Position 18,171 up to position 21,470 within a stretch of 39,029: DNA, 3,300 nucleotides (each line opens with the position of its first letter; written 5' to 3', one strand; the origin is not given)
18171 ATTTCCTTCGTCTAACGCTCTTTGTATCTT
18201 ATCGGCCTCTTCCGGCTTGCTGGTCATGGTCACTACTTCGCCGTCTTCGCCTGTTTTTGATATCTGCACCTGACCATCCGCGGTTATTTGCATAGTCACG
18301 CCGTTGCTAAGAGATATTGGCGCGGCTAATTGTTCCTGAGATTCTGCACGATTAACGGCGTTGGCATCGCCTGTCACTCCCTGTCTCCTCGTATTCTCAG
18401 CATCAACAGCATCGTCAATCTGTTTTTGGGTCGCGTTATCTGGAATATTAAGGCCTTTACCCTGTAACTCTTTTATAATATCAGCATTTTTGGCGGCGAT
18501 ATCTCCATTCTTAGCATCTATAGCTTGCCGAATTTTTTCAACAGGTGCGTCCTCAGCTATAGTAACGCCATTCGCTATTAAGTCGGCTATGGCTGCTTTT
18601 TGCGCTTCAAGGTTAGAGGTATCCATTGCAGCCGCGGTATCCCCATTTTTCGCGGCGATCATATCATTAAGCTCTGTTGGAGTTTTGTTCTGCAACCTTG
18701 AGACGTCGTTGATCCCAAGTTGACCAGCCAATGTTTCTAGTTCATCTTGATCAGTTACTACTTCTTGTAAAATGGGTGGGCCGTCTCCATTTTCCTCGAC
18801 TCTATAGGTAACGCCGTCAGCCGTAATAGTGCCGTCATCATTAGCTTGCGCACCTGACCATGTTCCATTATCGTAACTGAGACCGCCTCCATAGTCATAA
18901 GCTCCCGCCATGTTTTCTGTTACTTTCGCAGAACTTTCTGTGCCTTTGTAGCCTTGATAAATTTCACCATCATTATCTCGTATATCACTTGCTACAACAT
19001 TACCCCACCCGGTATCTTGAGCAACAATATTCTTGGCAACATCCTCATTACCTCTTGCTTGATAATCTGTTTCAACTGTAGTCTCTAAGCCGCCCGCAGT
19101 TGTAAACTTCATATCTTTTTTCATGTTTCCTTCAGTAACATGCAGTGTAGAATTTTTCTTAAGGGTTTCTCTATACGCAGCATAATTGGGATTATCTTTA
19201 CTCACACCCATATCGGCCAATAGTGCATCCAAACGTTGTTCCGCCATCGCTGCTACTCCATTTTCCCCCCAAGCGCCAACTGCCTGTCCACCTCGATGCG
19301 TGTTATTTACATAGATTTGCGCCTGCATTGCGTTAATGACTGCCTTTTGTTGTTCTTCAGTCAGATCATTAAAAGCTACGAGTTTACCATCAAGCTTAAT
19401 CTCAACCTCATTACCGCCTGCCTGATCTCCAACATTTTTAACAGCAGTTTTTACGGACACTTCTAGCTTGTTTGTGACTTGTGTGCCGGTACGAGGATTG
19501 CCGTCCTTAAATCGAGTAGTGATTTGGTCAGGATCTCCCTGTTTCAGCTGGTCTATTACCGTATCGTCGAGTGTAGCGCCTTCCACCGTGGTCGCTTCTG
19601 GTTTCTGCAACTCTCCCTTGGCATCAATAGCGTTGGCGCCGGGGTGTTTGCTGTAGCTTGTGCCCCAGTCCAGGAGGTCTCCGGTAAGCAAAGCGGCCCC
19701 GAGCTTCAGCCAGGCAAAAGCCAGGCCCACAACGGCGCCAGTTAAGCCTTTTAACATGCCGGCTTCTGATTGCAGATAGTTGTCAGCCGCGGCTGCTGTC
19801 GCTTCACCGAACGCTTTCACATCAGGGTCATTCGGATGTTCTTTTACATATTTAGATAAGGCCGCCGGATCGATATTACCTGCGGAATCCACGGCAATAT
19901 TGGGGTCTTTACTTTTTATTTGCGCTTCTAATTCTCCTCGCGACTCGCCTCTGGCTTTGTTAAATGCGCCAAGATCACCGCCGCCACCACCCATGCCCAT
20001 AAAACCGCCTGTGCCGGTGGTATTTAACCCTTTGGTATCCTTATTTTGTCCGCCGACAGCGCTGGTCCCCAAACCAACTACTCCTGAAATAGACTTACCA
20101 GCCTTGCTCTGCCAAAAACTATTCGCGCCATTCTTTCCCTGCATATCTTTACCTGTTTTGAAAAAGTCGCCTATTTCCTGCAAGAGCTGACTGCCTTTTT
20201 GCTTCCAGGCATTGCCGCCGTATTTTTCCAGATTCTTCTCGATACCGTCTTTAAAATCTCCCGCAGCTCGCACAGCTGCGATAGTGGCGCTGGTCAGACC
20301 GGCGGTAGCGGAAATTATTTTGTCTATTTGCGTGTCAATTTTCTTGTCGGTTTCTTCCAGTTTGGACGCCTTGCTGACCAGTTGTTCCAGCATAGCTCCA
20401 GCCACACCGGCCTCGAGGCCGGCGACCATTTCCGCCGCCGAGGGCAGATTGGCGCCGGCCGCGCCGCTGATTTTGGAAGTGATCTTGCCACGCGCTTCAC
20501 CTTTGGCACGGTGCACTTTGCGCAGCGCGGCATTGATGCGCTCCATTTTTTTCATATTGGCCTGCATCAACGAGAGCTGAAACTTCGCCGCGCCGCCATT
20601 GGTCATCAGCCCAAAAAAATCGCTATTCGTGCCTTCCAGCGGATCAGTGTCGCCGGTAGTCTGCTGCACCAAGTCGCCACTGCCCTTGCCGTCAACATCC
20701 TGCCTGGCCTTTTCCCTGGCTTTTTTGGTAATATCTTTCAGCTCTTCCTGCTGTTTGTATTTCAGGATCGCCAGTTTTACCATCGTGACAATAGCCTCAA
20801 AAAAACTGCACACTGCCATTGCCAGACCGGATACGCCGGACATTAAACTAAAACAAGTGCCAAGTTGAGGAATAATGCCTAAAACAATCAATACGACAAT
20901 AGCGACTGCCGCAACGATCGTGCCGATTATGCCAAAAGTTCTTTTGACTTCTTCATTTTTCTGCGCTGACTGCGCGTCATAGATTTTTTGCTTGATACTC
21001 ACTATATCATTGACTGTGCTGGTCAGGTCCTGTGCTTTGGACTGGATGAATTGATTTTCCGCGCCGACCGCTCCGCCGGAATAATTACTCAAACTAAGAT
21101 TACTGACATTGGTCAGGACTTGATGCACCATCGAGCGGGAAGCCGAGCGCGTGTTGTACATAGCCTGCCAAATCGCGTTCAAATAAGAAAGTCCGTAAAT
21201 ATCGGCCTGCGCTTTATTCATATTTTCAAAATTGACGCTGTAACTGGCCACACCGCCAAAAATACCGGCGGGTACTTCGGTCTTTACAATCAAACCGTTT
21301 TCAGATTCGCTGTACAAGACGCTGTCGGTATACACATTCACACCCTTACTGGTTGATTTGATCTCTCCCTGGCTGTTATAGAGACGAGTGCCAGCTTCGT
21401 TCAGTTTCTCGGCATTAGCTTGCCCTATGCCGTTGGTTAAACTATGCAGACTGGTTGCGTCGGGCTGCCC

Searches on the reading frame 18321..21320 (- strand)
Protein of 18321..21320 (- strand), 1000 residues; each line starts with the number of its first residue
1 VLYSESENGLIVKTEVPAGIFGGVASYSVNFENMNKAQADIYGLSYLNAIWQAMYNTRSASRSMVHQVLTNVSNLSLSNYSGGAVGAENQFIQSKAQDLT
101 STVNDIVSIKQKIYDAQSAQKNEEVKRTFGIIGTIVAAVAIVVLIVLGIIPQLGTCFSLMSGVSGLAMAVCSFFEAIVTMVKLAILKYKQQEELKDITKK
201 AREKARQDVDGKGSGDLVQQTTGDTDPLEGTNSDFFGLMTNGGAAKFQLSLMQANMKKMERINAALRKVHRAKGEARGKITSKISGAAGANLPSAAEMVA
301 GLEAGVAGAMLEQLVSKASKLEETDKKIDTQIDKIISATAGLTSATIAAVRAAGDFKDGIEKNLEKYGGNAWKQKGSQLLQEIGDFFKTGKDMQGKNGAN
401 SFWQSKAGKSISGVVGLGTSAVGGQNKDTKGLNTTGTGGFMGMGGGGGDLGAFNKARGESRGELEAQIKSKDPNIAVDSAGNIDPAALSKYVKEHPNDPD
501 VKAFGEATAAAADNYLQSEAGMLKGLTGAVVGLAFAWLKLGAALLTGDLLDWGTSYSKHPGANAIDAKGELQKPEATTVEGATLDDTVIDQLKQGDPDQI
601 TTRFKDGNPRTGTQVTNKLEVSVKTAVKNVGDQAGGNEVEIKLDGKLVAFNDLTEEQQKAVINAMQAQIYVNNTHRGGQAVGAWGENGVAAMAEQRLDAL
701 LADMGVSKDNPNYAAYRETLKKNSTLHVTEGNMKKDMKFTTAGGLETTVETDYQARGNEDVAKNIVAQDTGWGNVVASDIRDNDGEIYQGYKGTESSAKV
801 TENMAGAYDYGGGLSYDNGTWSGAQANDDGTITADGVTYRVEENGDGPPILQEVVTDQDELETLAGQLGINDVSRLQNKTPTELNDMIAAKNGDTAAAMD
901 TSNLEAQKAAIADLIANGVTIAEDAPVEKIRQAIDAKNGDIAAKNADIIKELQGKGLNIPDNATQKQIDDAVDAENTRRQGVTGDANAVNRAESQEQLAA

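Call 5: search_protein_families(library=pfam, proteins=[window:18321-21320:-], max_evalue=0.1)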
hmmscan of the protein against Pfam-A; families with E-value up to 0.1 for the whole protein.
window:18321-21320:- (1000 aa): 1 family
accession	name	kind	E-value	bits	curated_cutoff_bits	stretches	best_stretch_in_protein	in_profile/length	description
PF14748.11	P5CR_dimer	-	0.0031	18.2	25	0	876-919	56-99/105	Pyrroline-5-carboxylate reductase dimerisation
